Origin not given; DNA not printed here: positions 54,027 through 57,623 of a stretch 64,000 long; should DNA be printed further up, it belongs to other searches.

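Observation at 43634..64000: Accessory-looking cluster: three paralogous ~1100–1200-aa N-anchored beta-repeat giants interleaved with three GGR-family flavoproteins and other anchored beta-rich proteins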

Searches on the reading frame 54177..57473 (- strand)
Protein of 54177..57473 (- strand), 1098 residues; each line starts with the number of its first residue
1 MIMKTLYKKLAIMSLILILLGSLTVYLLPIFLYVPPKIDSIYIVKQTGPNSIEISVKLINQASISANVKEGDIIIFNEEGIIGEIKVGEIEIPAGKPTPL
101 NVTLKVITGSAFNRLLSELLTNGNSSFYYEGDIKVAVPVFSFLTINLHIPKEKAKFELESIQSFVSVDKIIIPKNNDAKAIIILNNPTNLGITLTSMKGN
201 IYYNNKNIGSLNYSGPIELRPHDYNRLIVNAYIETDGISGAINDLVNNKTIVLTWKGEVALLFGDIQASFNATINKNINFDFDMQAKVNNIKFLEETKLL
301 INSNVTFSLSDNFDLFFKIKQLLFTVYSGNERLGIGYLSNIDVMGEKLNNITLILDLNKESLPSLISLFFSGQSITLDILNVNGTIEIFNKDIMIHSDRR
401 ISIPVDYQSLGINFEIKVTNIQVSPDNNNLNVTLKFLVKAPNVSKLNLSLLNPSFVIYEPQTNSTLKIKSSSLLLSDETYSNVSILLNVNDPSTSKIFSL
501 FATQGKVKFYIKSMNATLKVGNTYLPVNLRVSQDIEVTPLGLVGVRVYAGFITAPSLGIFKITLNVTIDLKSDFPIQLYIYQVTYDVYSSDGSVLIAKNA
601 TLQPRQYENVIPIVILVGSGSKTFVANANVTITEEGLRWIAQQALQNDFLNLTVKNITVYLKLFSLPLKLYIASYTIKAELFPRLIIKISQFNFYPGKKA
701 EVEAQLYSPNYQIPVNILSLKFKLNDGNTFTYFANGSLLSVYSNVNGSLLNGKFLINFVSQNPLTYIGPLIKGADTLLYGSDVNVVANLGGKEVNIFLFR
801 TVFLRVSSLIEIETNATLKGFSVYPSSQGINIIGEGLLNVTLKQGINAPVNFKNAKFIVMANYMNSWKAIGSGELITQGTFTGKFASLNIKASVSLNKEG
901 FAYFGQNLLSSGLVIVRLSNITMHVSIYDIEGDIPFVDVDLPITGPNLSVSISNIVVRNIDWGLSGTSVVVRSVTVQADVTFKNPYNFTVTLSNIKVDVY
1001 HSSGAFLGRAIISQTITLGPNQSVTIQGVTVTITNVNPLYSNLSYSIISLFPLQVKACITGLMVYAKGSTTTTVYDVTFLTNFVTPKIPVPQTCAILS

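Call 4: search_protein_families(library=pfam, proteins=[window:54177-57473:-], max_evalue=0.01)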
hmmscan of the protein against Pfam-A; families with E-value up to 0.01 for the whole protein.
window:54177-57473:- (1098 aa): 1 family
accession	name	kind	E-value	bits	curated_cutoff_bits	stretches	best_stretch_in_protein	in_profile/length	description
PF03168.19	LEA_2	-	1.3e-15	58.1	25.4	2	185-270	5-94/98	Late embryogenesis abundant protein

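Call 6: search_protein_families(library=ncbifam, proteins=[window:54177-57473:-], max_evalue=0.01)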
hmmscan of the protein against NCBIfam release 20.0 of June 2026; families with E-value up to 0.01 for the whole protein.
window:54177-57473:- (1098 aa): 0 families

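Call 13: find_homologous_proteins(query=window:54177-57473:-)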
Query window:54177-57473:- (1098 aa): 2 proteins with E <= 0.001 among 8000 candidates.
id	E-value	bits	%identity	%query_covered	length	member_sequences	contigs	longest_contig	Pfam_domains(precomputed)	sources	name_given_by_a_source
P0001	0.0e+0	2318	99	100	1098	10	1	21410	PF03168.20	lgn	-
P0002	0.0e+0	2110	89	100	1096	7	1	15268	PF03168.20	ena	-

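Call 14: find_encoding_contigs(protein=P0002, flank=10000, max_places=4)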
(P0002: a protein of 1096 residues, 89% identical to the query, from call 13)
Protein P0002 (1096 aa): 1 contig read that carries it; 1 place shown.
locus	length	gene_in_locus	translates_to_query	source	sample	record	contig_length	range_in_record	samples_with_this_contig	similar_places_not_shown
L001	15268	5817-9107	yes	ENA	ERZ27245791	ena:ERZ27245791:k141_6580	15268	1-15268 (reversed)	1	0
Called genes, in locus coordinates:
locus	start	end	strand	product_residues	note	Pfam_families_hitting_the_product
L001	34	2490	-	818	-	PF13360:PQQ_2 (weak)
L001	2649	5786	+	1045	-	-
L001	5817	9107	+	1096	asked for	PF03168:LEA_2 (faint)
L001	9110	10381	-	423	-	PF01266:DAO (faint), PF01494:FAD_binding_3, PF04820:Trp_halogenase (faint), PF07992:Pyr_redox_2 (weak), PF13450:NAD_binding_8 (weak)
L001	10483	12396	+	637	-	-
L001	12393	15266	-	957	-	?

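Call 15: find_encoding_contigs(protein=P0001, flank=10000, max_places=4)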
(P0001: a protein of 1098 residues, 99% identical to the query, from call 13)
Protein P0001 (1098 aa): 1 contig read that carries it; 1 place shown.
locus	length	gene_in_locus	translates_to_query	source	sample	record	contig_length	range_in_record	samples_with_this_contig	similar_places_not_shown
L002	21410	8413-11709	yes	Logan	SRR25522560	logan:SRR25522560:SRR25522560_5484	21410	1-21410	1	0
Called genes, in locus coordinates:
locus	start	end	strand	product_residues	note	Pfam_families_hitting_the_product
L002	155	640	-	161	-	-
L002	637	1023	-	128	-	-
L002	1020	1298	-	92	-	-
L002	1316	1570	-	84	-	-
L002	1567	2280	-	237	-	-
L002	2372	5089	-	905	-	PF13360:PQQ_2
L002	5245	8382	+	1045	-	-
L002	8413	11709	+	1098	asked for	PF03168:LEA_2 (weak)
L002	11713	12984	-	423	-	PF01494:FAD_binding_3, PF03486:HI0933_like (faint), PF04820:Trp_halogenase (faint), PF07992:Pyr_redox_2 (weak), PF13450:NAD_binding_8 (weak)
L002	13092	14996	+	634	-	-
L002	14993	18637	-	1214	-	PF03168:LEA_2 (faint)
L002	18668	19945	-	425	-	PF01134:GIDA (faint), PF01266:DAO (weak), PF07992:Pyr_redox_2 (weak), PF13450:NAD_binding_8 (weak), PF22578:GGR_cat (weak)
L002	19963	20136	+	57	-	-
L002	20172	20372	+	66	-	-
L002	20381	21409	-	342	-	?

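Call 23: find_related_loci(query=A1, collection=genome_contigs, flank=10000)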
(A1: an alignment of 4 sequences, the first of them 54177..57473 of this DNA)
Query A1 (1098 aa) in genome_contigs; peptide patterns used: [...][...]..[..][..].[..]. (x = any residue, [..] = any of these).
88 stretches matched a pattern; 1 encode a relative of the query (tblastn E <= 1e-3); 1 distinct loci.
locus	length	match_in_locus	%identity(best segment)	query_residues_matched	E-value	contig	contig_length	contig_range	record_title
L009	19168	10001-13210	40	26-1094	0e+0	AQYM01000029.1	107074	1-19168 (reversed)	Crenarchaeota archaeon SCGC AAA471-B05 YNPFFA_1DRAFT_contig_4.5_C, whole genome shotgun sequence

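Call 26: search_protein_families(library=pfam, proteins=[L009:2984-4015:-, L009:4557-5639:+, L009:5636-6334:-, L009:6367-6756:+, L009:6753-9902:+, L009:9938-13225:+, L009:13212-14243:-, L009:14303-15499:+, L009:16520-17428:-, L009:17986-18828:+], max_evalue=0.001)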
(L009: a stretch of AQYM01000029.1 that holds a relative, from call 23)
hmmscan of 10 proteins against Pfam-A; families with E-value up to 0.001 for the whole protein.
L009:2984-4015:- (343 aa): 1 family
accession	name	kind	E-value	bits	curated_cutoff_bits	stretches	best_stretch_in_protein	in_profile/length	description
PF00180.25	Iso_dh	-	1.9e-104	350.1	27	1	7-335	2-348/348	Isocitrate/isopropylmalate dehydrogenase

L009:4557-5639:+ (360 aa): 0 families

L009:5636-6334:- (232 aa): 2 families
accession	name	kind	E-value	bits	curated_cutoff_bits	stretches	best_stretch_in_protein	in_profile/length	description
PF03749.19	SfsA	-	4.3e-34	117.7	22.8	1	86-218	4-137/138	Sugar fermentation stimulation protein RE domain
PF17746.7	SfsA_N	-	2.5e-12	47.1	25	1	17-74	1-58/63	SfsA N-terminal OB domain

L009:6367-6756:+ (129 aa): 2 families
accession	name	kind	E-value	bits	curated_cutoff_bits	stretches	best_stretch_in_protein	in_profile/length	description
PF00571.33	CBS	-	8.2e-32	109.7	24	2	72-125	3-56/57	CBS domain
PF19064.5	DUF5760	-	0.0009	19.8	27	1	60-101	2-40/86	Family of unknown function (DUF5760)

L009:6753-9902:+ (1049 aa): 1 family
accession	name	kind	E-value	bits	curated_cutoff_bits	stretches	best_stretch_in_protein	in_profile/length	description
PF03168.19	LEA_2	-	3.4e-08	34.3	25.4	0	944-999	2-55/98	Late embryogenesis abundant protein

L009:9938-13225:+ (1095 aa): 1 family
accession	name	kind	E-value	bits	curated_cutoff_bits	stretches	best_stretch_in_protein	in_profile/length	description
PF03168.19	LEA_2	-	5.5e-12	46.4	25.4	1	181-253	2-74/98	Late embryogenesis abundant protein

L009:13212-14243:- (343 aa): 7 families
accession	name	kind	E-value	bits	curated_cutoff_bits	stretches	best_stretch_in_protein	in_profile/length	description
PF00107.32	ADH_zinc_N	-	1.2e-29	103.3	31.8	1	175-300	1-124/129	Zinc-binding dehydrogenase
PF08240.17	ADH_N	-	5.8e-27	94.4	23.5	1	26-136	2-102/104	Alcohol dehydrogenase GroES-like domain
PF16912.11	Glu_dehyd_C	-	3.2e-09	37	34.9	1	155-328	21-199/211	Glucose dehydrogenase C-terminus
PF13649.12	Methyltransf_25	-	5.8e-06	27.4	27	1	168-220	1-52/97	Methyltransferase domain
PF01262.27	AlaDh_PNT_C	-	0.00026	20.9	23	1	160-226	22-91/214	Alanine dehydrogenase/PNT, C-terminal domain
PF03721.20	UDPG_MGDP_dh_N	-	0.00092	19.3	27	0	167-232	2-65/187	UDP-glucose/GDP-mannose dehydrogenase family, NAD binding domain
PF08241.18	Methyltransf_11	-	0.00097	20.2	21.2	0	171-218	3-48/95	Methyltransferase domain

L009:14303-15499:+ (398 aa): 3 families
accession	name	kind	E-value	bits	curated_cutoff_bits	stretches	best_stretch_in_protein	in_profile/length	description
PF00155.27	Aminotran_1_2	-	3.2e-65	221.1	19.7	1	46-387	2-360/361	Aminotransferase class I and II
PF01053.26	Cys_Met_Meta_PP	-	5.7e-05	22.3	27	1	92-219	54-180/381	Cys/Met metabolism PLP-dependent enzyme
PF00266.25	Aminotran_5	-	0.00026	20.5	21.5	1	72-214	24-177/371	Aminotransferase class-V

L009:16520-17428:- (302 aa): 1 family
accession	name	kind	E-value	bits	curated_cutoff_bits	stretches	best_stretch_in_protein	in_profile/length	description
PF10040.14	CRISPR_Cas6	-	1.3e-11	45.5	25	1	137-295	2-89/89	CRISPR-associated endoribonuclease Cas6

L009:17986-18828:+ (280 aa): 1 family
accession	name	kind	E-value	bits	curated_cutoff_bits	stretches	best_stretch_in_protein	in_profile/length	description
PF00753.33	Lactamase_B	-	2.3e-20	73.8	22.7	1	58-230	10-160/196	Metallo-beta-lactamase superfamily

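Call 28: search_protein_representatives(alignment_id=A1)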
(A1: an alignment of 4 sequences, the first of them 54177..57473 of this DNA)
Query: 4 sequences, 1071 profile positions. Proteins with E-value up to 0.001 (for the whole library): 56; up to 1e-10: 23; up to 1e-30: 13. The best 56 are listed.
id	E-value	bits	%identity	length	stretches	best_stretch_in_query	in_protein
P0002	0.0e+00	1636.9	-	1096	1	3-1069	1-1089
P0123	0.0e+00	1532.4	-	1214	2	50-1071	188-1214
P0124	0.0e+00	1405.9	-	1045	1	3-1071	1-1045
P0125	2.1e-192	658.6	-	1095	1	7-1068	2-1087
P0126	6.3e-192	657.0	-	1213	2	37-1071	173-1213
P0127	6.7e-133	461.5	-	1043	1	7-1070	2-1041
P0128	2.2e-130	453.2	-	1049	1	3-1071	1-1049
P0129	4.8e-106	372.6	-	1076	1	8-1070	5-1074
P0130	2.4e-85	304.1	-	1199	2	37-1070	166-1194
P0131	2.4e-68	247.8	-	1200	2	84-1070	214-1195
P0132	1.2e-60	222.3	-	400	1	682-1071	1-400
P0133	1.1e-53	199.2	-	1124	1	8-1068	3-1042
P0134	2.0e-36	142.1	-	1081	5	920-1070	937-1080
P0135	3.3e-23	98.3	-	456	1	6-405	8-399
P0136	3.7e-21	91.6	-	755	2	881-1069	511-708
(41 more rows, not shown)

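Call 47: search_solved_structures(query=A1, max_evalue=1)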
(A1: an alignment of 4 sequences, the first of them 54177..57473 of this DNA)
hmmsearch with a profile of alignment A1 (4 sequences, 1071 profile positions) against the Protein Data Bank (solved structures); distinct sequences matched with E-value up to 1: 1.
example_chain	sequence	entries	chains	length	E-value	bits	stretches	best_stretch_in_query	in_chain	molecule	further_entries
1xo8_A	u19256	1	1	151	0.25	12.6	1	940-1015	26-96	At1g01470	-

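Call 65: predict_structure(alignment_id=A1)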
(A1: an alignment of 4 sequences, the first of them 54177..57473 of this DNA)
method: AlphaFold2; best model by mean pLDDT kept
length: 1098 residues; sequences in the alignment: 4
mean_pLDDT: 55.7   pTM: 0.35
mean pLDDT of the five models: 55.7, 55.2, 52.8, 51.1, 45.2
residues with pLDDT >= 90: 0; 70-90: 229; 50-70: 493; < 50: 376
segments of 3 or more residues with pLDDT < 50: 1-6, 26-33, 121-125, 134-162, 542-562, 596-622, 632-635, 644-648, 665-681, 726-749, 760-850, 862-868, 876-893, 895-902, 905-914, 926-932, 935-938, 941-947, 1037-1052, 1059-1098
pLDDT, mean of each block of 10 residues (from residue 1): 48 66 51 54 53 65 56 64 68 64 64 57 51 40 28 34 59 63 65 79 81 77 70 69 67 78 62 68 62 82 65 68 81 83 62 80 72 70 74 67 67 61 63 71 77 74 73 75 72 73 70 73 64 60 39 31 55 53 62 44 30 33 50 50 48 67 45 32 62 62 64 55 49 42 40 54 32 28 41 42 32 30 26 36 41 55 46 48 39 46 48 50 49 48 47 60 56 64 57 59 57 59 69 55 34 49 32 24 24 29
secondary structure, 60 per line:
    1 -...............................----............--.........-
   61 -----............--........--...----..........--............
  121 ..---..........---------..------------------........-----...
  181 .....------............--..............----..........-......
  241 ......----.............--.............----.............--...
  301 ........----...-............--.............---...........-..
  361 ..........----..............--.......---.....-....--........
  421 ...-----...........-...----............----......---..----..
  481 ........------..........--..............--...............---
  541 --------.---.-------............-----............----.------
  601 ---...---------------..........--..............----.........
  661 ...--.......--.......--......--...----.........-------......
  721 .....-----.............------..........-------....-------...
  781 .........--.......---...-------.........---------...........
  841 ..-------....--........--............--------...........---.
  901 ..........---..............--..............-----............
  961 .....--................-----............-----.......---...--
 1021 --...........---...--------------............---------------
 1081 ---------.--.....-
elements in order (helices of 4 or more, strands of 3 or more residues): H2-32 E37-48 E51-59 E66-77 E80-87 E90-92 E97-106 H109-122 E126-135 E165-172 E178-185 E192-203 E206-219 E224-233 H235-246 E251-263 E266-278 E283-295 E298-308 E313-315 E317-328 E331-343 E347-357 H359-370 E375-388 E391-397 E401-405 H407-410 E413-423 E429-439 E448-459 E464-469 E479-488 H495-504 E507-520 E523-537 E561-572 E578-589 E622-631 H634-647 E652-663 E666-672 E675-681 E684-689 E692-694 E699-707 E715-725 E731-743 E750-759 H767-770 E778-789 E792-798 E802-804 E812-820 E830-842 E850-853 E856-863 E866-877 E886-896 H900-910 E914-927 E930-943 E949-965 E968-983 E989-1000 E1006-1012 E1016-1018 E1023-1033 E1054-1065 E1093-1097
